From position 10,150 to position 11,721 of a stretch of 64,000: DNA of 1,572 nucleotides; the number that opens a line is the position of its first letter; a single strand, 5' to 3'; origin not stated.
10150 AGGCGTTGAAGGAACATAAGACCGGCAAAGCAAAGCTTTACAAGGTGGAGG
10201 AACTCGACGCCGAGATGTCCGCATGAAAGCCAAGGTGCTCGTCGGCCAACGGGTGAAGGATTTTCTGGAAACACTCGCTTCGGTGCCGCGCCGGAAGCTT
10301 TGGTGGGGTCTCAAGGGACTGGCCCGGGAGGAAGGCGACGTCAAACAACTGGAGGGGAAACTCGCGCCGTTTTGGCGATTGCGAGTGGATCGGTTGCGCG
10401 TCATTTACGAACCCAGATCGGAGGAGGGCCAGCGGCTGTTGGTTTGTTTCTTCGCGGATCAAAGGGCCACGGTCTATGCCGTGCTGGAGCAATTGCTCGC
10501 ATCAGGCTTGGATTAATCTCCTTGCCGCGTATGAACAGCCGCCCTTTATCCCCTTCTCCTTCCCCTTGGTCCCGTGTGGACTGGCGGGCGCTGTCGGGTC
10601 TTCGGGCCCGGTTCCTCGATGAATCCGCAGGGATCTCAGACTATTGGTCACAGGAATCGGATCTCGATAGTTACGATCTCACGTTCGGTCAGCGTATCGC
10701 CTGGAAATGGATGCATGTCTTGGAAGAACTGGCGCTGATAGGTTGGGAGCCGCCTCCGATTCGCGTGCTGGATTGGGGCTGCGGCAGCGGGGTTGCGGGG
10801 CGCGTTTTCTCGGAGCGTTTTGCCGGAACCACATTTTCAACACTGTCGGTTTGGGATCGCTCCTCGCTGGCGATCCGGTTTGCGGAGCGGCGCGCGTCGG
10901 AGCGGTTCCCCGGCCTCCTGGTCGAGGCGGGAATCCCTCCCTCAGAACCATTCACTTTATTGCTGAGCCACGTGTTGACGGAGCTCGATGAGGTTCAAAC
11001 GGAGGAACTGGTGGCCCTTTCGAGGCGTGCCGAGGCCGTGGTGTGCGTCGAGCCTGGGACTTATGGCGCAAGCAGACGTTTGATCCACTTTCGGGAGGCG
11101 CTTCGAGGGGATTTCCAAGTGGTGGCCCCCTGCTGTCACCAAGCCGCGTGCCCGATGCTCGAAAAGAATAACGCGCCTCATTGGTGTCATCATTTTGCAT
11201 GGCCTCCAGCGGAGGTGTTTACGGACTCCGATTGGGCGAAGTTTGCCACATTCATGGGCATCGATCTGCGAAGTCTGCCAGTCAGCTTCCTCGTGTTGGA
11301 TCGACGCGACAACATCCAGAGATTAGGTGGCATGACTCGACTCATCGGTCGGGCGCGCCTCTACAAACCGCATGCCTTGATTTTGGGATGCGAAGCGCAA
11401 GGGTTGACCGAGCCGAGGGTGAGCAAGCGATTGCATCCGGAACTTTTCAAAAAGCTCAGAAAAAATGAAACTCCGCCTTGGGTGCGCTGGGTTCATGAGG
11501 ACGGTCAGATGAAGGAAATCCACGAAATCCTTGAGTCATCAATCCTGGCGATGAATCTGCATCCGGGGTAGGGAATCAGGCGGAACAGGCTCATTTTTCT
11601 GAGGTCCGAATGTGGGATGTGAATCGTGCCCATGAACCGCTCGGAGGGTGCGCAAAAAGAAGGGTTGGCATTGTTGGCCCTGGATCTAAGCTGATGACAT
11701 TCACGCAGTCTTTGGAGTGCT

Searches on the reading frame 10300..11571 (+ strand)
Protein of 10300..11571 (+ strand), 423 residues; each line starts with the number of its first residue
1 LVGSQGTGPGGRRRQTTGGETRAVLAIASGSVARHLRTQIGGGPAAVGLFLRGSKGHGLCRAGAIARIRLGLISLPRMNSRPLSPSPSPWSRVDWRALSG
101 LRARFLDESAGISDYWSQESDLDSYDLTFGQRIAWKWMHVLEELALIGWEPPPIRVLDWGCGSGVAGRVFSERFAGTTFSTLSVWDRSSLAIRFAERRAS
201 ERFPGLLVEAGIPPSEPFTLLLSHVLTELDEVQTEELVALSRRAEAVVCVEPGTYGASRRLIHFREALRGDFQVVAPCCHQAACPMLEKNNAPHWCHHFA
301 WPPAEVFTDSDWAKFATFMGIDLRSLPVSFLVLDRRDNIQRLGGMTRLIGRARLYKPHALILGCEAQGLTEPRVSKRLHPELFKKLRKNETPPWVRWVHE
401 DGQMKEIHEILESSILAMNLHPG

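Call 86: search_protein_families(library=pfam, proteins=[window:10300-11571:+], max_evalue=0.0001)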
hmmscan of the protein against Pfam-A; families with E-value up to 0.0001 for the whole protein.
window:10300-11571:+ (423 aa): 1 family
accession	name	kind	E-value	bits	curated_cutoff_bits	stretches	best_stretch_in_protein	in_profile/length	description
PF09243.16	Rsm22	-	7.6e-17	62.1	23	1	218-389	105-268/275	Mitochondrial small ribosomal subunit Rsm22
